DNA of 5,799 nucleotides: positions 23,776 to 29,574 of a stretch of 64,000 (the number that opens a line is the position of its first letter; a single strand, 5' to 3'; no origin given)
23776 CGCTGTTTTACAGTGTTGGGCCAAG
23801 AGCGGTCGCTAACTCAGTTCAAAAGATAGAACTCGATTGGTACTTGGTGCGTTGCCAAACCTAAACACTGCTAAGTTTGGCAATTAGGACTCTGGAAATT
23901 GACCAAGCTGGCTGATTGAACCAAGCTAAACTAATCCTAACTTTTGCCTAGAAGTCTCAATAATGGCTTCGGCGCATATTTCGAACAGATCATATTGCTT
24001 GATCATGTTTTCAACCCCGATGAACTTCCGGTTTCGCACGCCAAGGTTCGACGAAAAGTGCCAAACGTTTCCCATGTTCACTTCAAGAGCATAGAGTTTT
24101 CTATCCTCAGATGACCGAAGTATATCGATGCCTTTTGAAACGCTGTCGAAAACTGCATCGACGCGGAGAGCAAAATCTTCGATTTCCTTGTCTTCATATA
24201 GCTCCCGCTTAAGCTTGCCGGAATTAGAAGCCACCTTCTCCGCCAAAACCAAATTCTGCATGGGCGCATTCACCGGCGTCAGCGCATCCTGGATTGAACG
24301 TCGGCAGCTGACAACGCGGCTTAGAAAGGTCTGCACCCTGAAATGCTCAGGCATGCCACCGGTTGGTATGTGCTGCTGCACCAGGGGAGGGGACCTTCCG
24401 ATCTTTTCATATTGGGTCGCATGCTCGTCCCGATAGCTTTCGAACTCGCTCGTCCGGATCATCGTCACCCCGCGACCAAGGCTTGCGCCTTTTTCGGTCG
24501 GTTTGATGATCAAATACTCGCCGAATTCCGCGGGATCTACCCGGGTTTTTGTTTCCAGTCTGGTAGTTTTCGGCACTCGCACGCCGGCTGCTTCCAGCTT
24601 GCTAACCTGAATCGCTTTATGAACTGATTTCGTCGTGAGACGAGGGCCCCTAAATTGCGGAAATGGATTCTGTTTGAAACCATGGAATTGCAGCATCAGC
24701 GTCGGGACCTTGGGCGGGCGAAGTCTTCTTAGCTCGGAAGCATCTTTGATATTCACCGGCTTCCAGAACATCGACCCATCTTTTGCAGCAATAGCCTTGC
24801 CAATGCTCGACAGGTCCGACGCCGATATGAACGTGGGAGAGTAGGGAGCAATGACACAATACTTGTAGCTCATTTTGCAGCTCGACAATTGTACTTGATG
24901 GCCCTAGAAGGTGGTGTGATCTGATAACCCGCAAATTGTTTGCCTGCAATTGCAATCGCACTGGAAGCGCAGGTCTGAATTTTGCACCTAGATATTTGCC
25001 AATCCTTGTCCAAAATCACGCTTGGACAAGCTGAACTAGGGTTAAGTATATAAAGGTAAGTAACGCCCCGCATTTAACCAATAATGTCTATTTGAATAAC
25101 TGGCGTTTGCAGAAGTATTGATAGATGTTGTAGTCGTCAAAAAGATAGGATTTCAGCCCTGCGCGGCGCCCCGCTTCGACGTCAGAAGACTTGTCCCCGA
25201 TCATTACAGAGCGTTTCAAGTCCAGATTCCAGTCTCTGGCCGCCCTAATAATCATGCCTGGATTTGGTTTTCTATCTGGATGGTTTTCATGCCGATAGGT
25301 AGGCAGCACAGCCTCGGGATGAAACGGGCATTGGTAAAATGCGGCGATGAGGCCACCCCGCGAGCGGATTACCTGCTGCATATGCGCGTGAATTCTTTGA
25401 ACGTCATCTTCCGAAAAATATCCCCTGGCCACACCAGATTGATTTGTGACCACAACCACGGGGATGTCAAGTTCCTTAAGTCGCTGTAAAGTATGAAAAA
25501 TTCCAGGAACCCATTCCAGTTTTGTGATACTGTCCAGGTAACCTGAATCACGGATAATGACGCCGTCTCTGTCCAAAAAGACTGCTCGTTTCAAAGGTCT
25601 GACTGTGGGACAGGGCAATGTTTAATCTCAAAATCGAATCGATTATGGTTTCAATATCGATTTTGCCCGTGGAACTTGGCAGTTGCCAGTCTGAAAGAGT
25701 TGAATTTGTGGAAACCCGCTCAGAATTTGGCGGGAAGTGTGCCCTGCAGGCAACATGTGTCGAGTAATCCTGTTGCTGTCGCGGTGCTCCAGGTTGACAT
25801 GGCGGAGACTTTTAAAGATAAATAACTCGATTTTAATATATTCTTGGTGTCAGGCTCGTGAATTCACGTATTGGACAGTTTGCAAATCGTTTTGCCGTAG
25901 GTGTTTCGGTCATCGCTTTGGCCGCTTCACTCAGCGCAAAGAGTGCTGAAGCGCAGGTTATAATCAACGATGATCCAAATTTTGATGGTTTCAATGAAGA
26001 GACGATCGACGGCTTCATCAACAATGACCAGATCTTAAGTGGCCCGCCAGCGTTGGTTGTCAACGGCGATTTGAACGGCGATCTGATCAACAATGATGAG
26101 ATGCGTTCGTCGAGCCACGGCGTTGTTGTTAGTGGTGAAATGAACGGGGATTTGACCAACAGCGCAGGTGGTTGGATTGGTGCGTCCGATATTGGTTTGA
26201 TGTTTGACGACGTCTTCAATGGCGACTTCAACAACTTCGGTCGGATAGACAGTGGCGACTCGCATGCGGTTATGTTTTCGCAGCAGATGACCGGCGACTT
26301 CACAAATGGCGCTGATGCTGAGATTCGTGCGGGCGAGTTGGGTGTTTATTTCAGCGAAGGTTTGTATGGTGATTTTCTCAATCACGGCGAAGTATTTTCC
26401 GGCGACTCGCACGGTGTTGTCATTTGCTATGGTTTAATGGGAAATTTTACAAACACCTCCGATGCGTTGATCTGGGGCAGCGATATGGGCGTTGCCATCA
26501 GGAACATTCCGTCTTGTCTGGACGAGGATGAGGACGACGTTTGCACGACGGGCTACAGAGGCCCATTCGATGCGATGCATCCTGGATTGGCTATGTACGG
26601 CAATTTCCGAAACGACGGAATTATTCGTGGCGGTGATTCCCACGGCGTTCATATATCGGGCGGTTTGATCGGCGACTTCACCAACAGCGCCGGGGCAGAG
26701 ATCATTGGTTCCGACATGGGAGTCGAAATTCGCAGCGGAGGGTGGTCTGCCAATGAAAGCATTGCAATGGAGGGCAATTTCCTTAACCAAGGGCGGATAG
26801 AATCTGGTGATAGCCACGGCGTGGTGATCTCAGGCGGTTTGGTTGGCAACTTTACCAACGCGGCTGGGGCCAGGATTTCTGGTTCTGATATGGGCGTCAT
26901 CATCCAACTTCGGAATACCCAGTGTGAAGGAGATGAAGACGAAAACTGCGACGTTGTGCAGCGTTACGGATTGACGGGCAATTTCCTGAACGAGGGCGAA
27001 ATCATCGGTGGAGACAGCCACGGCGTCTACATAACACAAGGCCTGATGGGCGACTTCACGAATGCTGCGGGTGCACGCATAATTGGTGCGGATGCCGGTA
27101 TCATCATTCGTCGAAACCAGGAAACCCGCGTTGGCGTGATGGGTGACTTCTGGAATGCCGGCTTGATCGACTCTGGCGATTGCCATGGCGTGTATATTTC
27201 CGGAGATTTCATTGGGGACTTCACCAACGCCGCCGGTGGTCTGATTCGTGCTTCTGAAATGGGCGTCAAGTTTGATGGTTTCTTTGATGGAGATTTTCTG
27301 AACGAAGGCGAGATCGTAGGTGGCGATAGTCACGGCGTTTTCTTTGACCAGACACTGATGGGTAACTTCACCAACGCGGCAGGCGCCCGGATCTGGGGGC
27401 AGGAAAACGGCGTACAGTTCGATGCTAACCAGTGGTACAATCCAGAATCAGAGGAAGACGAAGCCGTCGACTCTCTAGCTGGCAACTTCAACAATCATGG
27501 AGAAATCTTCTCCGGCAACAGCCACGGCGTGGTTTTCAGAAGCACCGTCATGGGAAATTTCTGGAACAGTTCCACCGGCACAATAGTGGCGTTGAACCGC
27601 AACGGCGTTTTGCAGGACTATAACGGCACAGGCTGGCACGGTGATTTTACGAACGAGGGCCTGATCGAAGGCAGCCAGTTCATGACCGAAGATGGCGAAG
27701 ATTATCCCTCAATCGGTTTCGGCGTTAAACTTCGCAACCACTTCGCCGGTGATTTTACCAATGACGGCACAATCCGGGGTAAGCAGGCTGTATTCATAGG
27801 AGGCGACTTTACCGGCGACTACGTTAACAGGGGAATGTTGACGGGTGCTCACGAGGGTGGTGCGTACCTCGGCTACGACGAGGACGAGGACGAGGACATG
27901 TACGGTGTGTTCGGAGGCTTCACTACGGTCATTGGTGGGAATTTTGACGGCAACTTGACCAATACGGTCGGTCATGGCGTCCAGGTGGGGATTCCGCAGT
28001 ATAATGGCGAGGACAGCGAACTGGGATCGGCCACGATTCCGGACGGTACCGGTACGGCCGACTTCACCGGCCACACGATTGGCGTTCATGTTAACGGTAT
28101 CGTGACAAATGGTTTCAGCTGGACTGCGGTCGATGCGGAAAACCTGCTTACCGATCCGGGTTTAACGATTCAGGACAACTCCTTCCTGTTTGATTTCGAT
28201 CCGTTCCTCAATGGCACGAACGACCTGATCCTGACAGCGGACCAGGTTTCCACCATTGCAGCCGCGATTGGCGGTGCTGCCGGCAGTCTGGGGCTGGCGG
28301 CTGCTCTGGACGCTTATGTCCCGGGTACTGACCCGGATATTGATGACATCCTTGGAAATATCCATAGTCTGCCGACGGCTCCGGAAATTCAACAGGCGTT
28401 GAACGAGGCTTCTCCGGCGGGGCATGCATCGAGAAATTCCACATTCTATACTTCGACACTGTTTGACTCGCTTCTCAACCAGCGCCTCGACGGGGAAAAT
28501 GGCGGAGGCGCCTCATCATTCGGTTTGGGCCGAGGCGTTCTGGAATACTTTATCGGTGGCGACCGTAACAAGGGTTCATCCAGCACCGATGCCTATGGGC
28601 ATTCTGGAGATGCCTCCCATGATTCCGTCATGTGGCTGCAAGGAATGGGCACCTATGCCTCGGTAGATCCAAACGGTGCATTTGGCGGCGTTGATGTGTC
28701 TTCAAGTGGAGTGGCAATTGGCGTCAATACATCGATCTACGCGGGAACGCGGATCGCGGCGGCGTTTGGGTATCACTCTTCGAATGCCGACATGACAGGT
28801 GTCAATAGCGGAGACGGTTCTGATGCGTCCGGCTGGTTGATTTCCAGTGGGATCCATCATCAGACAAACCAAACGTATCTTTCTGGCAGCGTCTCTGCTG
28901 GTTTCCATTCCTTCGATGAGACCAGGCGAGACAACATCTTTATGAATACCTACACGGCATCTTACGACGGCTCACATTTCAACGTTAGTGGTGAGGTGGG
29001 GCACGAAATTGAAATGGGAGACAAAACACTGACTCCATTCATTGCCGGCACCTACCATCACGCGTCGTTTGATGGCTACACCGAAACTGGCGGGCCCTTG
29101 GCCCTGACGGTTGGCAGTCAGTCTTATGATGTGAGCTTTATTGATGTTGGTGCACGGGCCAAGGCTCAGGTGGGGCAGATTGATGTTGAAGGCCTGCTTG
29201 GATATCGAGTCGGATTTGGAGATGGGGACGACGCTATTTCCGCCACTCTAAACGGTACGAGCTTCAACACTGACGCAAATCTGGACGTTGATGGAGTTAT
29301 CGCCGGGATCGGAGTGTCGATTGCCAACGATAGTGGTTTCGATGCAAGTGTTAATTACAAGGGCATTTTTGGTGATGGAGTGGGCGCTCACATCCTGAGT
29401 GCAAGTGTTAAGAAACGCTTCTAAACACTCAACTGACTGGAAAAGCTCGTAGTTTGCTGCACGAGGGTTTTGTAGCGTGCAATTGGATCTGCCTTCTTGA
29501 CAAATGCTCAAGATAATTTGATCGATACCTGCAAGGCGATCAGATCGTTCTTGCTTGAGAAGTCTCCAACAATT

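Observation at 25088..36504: Autotransporter operon with its own complete ADP-heptose pathway and two TPR-GT9 fusion proteins: candidate dedicated protein-heptosylation system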

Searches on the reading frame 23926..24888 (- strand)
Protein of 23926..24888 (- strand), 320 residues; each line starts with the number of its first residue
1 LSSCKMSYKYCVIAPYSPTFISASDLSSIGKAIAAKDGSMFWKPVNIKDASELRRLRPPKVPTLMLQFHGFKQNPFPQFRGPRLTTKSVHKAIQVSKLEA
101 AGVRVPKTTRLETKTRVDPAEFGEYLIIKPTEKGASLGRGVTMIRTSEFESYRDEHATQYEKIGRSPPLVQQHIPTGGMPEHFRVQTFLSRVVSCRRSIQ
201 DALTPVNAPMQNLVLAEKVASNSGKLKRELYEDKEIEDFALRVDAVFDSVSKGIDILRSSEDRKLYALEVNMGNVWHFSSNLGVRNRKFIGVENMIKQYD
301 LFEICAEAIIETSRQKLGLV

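Call 3: search_protein_families(library=pfam, proteins=[window:23926-24888:-], max_evalue=0.01)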
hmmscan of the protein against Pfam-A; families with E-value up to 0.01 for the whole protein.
window:23926-24888:- (320 aa): 0 families

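Call 4: search_protein_families(library=ncbifam, proteins=[window:23926-24888:-], max_evalue=0.01)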
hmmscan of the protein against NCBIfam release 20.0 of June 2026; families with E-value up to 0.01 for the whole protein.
window:23926-24888:- (320 aa): 4 families
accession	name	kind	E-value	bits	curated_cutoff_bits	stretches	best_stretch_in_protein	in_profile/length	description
TIGR00768.1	rimK_fam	subfamily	0.00023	20.7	143.4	0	233-275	215-256/276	RimK family alpha-L-glutamate ligase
NF038074.1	fam_STM4014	hypoth_equivalog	0.00099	18.5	175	1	191-271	243-324/349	STM4014 family protein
TIGR02144.1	LysX_arch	equivalog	0.0015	17.7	275.6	0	233-272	214-252/281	lysine biosynthesis protein LysX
NF002378.0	PRK01372.1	subfamily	0.0034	16.1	243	0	90-149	100-158/305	D-alanine--D-alanine ligase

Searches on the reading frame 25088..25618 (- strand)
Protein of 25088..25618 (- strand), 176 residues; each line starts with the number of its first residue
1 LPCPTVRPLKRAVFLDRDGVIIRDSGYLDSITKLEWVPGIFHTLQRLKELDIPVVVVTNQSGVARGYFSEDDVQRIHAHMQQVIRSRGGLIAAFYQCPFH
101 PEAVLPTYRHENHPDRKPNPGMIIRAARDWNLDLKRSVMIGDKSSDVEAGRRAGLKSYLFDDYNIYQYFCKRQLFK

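Call 3: search_protein_families(library=pfam, proteins=[window:25088-25618:-], max_evalue=0.01)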
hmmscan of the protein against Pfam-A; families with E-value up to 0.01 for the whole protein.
window:25088-25618:- (176 aa): 6 families
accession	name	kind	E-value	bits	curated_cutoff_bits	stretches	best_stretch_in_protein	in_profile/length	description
PF13242.12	Hydrolase_like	-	1.2e-12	48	22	1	116-159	3-47/75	HAD-hyrolase-like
PF13419.12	HAD_2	-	2e-11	44.8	23.8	1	112-157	130-175/178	Haloacid dehalogenase-like hydrolase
PF00702.32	Hydrolase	-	3.5e-10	41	26.4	1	37-154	100-191/191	haloacid dehalogenase-like hydrolase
PF08645.17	PNK3P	-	1.4e-06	28.5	22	1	36-145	30-128/161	Polynucleotide kinase 3 phosphatase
PF13344.12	Hydrolase_6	-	4.3e-05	23.9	27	1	13-68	1-47/101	Haloacid dehalogenase-like hydrolase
PF12710.13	HAD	-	0.0068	17.3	27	0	114-150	149-188/189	haloacid dehalogenase-like hydrolase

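Call 4: search_protein_families(library=ncbifam, proteins=[window:25088-25618:-], max_evalue=0.01)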
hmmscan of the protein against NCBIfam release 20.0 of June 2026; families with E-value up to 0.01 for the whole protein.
window:25088-25618:- (176 aa): 32 families (the best 25 are shown)
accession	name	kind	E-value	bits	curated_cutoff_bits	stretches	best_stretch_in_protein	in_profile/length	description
NF006506.0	PRK08942.1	equivalog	3.2e-40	137.6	178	1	10-157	3-144/182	D-glycero-beta-D-manno-heptose 1,7-bisphosphate 7-phosphatase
TIGR01656.1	Histidinol-ppas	subfamily_domain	3.9e-40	137.2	84.15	1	12-158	2-143/149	histidinol-phosphate phosphatase domain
TIGR00213.1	GmhB_yaeD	subfamily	3.4e-37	127.8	149.6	1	11-157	2-146/176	D-glycero-beta-D-manno-heptose 1,7-bisphosphate 7-phosphatase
TIGR01662.1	HAD-SF-IIIA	subfamily_domain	3.2e-32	111.6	44.6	1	11-160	1-138/141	HAD-IIIA family hydrolase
NF050049.1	HBPPhtaseGmhB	domain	5.2e-30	104.5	250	1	10-160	3-143/171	D-glycero-alpha-D-manno-heptose-1,7-bisphosphate 7-phosphatase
NF003937.0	PRK05446.1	equivalog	1.7e-21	76.7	443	1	10-160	3-148/355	bifunctional histidinol-phosphatase/imidazoleglycerol-phosphate dehydratase HisB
TIGR01261.1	hisB_Nterm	equivalog_domain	1.7e-21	76.4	140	1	11-161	2-147/161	histidinol-phosphatase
NF005264.0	PRK06769.1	equivalog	1.6e-15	57.4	217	1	11-158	5-134/175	HAD-IIIA family hydrolase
NF009695.0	PRK13222.1-2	equivalog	1.1e-08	34.9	225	1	114-157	147-190/226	phosphoglycolate phosphatase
TIGR02253.1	CTE7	subfamily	1.6e-07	31.4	169.75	1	111-161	144-195/221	TIGR02253 family HAD-type hydrolase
TIGR01460.1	HAD-SF-IIA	subfamily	1.8e-07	31.2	100.15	1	13-64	1-43/246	HAD-IIA family hydrolase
TIGR01664.1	DNA-3'-Pase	equivalog_domain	2.3e-06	27.6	107.65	1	39-145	46-138/167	DNA 3'-phosphatase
TIGR01449.2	PGP_bact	equivalog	6.6e-06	25.8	180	1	114-160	138-184/213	phosphoglycolate phosphatase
NF009804.0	PRK13288.1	equivalog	8.6e-06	25.4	218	1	115-157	136-178/215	pyrophosphatase PpaX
TIGR01452.1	PGP_euk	subfamily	1.6e-05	24.5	201.95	1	117-159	202-245/279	phosphoglycolate/pyridoxal phosphate family phosphatase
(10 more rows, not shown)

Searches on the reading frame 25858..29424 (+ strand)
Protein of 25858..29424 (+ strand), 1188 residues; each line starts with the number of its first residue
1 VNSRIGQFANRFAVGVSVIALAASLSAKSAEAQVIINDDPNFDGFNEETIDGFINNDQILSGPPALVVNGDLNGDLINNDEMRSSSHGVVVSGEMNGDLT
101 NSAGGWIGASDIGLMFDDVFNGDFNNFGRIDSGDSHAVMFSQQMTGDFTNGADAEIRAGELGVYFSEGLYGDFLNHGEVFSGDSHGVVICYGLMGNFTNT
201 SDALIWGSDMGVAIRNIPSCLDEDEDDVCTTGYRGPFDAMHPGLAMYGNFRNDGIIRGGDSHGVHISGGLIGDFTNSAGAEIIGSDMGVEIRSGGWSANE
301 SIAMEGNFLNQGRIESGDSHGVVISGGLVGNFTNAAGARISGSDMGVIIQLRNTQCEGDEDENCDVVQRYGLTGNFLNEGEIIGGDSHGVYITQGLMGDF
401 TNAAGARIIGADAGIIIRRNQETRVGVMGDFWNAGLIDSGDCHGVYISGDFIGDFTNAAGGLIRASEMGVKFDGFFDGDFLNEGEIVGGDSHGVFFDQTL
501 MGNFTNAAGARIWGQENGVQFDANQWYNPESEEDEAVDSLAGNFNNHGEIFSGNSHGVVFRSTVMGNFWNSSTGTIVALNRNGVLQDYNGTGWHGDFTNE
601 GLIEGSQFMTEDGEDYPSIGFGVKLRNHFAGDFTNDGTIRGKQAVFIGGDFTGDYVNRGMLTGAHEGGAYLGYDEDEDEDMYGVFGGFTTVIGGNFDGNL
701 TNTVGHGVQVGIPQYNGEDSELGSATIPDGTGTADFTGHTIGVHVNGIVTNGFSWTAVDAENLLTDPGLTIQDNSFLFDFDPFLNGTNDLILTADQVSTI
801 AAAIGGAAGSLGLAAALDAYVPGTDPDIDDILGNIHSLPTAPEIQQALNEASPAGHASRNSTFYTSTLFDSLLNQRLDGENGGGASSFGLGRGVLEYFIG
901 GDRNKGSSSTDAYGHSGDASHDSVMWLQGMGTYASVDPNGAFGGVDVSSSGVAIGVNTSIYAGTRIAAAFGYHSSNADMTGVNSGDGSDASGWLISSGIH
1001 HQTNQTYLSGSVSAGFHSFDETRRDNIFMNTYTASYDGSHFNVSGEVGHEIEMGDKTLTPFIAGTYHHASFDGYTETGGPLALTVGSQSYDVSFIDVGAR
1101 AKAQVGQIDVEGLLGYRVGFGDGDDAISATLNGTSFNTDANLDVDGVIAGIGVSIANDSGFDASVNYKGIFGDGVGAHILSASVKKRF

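Call 3: search_protein_families(library=pfam, proteins=[window:25858-29424:+], max_evalue=0.01)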
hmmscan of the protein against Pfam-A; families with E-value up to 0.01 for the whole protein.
window:25858-29424:+ (1188 aa): 1 family
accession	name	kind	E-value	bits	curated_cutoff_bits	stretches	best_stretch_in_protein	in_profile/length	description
PF03797.25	Autotransporter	-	3.1e-37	129.2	26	1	925-1167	1-254/255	Autotransporter beta-domain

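Call 4: search_protein_families(library=ncbifam, proteins=[window:25858-29424:+], max_evalue=0.01)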
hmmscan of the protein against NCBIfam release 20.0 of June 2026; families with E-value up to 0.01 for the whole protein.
window:25858-29424:+ (1188 aa): 1 family
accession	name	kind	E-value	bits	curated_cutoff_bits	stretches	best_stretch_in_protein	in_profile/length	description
NF051851.1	AtpSerPepEprS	equivalog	1.3e-17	63.2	1700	1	914-1188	705-988/988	autotransporter serine peptidase EprS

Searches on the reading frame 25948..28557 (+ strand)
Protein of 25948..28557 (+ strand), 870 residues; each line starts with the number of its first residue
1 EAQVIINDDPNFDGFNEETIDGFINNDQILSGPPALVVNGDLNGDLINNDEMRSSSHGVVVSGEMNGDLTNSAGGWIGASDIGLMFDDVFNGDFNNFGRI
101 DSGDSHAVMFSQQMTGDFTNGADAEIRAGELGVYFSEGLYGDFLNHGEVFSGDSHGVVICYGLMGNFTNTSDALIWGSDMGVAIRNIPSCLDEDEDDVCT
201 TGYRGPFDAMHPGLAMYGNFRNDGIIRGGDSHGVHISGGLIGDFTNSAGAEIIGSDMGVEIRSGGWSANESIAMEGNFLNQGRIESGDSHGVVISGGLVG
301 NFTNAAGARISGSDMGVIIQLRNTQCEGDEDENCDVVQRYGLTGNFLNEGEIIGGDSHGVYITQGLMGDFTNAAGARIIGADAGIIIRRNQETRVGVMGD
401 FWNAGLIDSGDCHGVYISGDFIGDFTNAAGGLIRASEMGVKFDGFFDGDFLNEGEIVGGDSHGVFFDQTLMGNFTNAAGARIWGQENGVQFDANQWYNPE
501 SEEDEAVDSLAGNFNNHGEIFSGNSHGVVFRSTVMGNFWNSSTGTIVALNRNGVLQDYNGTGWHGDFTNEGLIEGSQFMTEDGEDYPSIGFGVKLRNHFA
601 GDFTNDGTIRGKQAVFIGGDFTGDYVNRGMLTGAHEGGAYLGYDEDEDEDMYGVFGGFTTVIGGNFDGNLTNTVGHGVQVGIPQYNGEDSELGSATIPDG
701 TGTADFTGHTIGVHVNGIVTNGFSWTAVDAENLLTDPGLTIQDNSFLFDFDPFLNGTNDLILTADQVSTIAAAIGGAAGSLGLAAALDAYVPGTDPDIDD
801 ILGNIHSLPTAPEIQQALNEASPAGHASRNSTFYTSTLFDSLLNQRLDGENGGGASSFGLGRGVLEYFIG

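Call 44: find_homologous_proteins(query=window:25948-28557:+, max_evalue=1e-10)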
Query window:25948-28557:+ (870 aa): 4 proteins with E <= 1e-10 among 8000 candidates.
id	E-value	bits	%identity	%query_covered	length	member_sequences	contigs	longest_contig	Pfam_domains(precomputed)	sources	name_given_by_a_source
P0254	0.0e+0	1951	100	100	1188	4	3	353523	PF03797.26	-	-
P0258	6.4e-219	748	50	97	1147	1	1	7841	PF03797.26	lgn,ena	-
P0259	1.8e-207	710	49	99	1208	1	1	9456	PF03797.26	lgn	-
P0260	4.5e-45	172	30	96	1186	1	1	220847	PF03797.26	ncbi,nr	ncbi:MAG: autotransporter outer membrane beta-barrel domain-containing protein [Rhizobiaceae bacteri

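Call 45: find_encoding_contigs(protein=P0258, flank=10000, max_places=2)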
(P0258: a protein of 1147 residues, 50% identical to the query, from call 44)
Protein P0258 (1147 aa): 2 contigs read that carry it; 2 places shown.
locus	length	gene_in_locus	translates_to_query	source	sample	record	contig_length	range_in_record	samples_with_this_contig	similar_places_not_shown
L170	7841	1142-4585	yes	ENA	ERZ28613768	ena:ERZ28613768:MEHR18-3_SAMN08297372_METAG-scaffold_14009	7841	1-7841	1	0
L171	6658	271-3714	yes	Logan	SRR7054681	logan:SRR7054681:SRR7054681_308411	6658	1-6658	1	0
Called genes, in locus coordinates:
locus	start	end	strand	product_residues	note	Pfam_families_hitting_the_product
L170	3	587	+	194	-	?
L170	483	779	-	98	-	-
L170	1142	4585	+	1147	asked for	PF03797:Autotransporter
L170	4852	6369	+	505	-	PF00294:PfkB, PF01467:CTP_transf_like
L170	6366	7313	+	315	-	PF01073:3Beta_HSD, PF01370:Epimerase, PF04321:RmlD_sub_bind, PF16363:GDP_Man_Dehyd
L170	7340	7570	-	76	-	-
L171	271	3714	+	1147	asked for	PF03797:Autotransporter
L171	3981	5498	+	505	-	PF00294:PfkB, PF01467:CTP_transf_like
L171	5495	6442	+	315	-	PF01073:3Beta_HSD, PF01370:Epimerase, PF04321:RmlD_sub_bind, PF16363:GDP_Man_Dehyd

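Call 46: find_encoding_contigs(protein=P0259, flank=10000, max_places=2)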
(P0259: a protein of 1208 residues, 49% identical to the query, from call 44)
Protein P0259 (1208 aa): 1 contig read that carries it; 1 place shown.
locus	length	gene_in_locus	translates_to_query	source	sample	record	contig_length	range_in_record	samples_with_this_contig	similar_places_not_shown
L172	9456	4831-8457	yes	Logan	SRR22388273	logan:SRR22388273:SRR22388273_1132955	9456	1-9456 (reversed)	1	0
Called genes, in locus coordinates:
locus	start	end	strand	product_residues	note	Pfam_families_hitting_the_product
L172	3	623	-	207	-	?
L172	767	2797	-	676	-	PF13371:TPR_9 (weak), PF13424:TPR_12, PF13432:TPR_16 (weak), PF00515:TPR_1 (weak), PF13424:TPR_12 (weak), PF13432:TPR_16, PF13424:TPR_12, PF00515:TPR_1, +11 more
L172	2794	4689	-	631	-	PF13432:TPR_16, PF00515:TPR_1, PF07719:TPR_2, PF13181:TPR_8, PF13414:TPR_11, PF13424:TPR_12, PF13432:TPR_16, PF13432:TPR_16, +22 more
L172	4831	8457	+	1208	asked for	PF03797:Autotransporter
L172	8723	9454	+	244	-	?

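Call 47: find_encoding_contigs(protein=P0260, flank=10000, max_places=2)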
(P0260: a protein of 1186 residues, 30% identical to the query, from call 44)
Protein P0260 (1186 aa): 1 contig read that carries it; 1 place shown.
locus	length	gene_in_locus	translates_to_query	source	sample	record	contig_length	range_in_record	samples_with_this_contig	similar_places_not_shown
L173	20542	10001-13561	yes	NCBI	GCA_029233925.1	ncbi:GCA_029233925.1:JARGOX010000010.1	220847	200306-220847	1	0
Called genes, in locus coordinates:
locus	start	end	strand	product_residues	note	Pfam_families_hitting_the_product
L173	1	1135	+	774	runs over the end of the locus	PF14518:Haem_oxygenas_2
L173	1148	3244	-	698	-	PF12895:ANAPC3 (weak), PF14559:TPR_19, PF13414:TPR_11 (weak), PF13424:TPR_12 (weak), PF14559:TPR_19 (weak), PF00515:TPR_1 (weak), PF13371:TPR_9 (weak), PF14559:TPR_19, +13 more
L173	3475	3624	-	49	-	PF19451:DUF5989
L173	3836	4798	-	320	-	-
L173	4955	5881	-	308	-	PF00535:Glycos_transf_2 (weak), PF10111:Glyco_tranf_2_2 (faint)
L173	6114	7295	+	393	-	PF13472:Lipase_GDSL_2 (weak)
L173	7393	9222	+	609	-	PF02543:Carbam_trans_N, PF16861:Carbam_trans_C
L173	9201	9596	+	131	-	PF19588:SxtJ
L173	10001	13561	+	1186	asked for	PF03797:Autotransporter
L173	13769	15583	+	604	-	PF18071:HMW1C_N, PF18254:HMw1_D2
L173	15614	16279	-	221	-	PF00702:Hydrolase (weak), PF13242:Hydrolase_like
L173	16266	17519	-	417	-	PF07221:GlcNAc_2-epim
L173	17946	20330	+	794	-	PF03797:Autotransporter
